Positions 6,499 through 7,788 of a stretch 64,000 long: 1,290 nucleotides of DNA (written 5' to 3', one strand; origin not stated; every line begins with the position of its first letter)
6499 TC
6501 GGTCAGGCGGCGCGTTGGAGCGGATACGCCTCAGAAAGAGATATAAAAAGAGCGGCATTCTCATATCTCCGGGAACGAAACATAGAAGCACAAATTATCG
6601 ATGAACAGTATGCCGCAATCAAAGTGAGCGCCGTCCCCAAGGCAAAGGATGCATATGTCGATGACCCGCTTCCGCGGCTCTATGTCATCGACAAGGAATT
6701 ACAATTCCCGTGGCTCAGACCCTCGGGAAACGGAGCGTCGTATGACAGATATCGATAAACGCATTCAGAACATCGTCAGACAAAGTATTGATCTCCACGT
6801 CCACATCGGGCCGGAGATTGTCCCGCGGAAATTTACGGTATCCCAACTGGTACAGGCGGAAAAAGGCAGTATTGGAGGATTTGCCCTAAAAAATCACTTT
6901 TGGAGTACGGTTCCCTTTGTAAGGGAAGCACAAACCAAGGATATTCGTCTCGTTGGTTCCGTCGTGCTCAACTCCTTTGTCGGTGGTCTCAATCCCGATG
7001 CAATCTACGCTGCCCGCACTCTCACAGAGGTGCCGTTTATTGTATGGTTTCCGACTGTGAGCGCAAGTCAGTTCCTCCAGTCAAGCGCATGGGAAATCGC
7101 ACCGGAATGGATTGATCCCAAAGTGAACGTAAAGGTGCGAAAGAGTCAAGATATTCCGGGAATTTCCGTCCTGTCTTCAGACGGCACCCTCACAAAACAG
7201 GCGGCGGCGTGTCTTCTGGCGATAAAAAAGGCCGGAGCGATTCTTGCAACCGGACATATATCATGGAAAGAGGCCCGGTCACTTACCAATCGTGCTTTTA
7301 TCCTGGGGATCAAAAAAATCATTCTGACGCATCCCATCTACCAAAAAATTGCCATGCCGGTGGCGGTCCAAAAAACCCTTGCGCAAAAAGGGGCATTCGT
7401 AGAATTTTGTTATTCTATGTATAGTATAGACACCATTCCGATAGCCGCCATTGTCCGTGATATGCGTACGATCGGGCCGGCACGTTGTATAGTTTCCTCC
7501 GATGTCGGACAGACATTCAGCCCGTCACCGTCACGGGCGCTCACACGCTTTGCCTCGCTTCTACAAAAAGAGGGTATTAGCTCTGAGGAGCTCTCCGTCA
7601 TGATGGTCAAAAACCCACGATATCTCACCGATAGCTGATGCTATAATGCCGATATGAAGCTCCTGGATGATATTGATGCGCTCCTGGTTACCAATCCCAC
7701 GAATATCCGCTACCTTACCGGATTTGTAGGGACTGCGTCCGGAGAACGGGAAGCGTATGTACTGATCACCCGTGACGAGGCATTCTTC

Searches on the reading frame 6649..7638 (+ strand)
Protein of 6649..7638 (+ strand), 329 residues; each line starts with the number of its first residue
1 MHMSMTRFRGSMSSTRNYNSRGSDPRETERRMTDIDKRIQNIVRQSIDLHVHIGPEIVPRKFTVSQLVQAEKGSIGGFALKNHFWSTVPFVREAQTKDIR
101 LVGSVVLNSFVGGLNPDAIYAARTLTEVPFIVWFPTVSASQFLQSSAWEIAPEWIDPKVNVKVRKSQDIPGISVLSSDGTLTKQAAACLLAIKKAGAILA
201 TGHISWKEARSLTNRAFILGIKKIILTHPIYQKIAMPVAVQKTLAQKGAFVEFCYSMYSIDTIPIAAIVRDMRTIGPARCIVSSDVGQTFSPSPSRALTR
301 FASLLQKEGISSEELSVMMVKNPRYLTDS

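Call 52: search_protein_families(library=pfam, proteins=[window:6649-7638:+], max_evalue=0.01)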
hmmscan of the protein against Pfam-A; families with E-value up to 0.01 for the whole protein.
window:6649-7638:+ (329 aa): 1 family
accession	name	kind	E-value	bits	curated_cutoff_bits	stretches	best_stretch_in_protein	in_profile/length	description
PF19799.5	DUF6282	-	4.5e-45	154.2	26.8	1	46-252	2-196/196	Family of unknown function (DUF6282)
